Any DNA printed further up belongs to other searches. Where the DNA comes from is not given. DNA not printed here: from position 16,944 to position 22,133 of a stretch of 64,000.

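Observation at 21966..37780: Conserved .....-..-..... leader motif with hairpin and U-tract at the heads of late transcription units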

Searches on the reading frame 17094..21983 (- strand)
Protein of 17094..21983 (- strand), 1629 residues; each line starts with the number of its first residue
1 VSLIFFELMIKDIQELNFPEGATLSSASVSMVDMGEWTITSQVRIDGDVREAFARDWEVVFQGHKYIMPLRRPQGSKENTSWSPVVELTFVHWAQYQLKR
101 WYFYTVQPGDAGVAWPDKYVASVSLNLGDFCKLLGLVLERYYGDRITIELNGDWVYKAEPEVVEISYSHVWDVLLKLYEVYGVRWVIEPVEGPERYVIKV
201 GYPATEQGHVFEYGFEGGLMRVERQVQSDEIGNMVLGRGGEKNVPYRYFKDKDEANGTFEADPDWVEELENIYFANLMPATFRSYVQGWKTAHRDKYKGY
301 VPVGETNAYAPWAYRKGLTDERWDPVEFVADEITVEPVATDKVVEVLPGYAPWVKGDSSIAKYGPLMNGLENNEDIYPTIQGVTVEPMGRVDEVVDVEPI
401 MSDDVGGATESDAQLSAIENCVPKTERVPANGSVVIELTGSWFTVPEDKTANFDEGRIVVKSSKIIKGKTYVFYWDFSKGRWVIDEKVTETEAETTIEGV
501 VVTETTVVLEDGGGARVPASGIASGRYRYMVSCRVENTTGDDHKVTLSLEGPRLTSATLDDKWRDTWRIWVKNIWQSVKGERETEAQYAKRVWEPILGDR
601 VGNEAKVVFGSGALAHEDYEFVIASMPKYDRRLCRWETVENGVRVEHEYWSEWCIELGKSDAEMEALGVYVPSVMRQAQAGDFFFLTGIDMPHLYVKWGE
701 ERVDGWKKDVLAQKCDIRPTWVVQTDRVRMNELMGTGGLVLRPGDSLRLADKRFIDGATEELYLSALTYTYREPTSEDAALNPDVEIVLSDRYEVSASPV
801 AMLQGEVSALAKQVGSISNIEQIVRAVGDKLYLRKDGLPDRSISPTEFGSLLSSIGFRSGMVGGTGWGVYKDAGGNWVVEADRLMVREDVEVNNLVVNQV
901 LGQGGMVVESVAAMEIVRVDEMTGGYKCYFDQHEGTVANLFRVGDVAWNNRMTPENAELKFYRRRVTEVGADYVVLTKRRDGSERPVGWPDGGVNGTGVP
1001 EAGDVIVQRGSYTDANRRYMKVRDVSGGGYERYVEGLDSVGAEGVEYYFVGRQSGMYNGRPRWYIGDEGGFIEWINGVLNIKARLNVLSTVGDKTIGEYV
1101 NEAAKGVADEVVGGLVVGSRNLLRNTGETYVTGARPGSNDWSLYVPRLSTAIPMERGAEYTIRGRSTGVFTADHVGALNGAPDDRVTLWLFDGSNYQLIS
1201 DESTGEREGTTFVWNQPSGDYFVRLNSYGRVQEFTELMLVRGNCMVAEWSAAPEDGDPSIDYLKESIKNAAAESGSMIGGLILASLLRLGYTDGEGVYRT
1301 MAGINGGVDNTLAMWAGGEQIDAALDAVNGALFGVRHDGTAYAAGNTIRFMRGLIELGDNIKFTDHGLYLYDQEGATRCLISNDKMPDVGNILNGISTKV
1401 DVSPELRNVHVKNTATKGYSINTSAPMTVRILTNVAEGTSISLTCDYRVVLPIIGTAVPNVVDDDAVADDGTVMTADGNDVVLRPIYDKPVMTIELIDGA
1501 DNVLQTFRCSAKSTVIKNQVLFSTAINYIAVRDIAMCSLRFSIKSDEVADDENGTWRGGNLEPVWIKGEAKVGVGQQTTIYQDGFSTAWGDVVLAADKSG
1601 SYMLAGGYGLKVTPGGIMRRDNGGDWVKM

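Call 13: search_protein_families(library=phrogs, proteins=[window:17094-21983:-])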
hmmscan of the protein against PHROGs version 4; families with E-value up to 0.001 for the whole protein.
window:17094-21983:- (1629 aa): 4 families
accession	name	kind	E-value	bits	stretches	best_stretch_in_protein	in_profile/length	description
phrog_38044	-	unknown function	4.8e-18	64.6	1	853-1055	902-1100/3576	-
phrog_17422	-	unknown function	1.7e-14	53.7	1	850-1020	552-728/961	-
phrog_19846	-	unknown function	1.4e-05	23.9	0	1102-1348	881-1130/1272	-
phrog_22546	-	unknown function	0.00056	18.6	1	849-947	568-660/1386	-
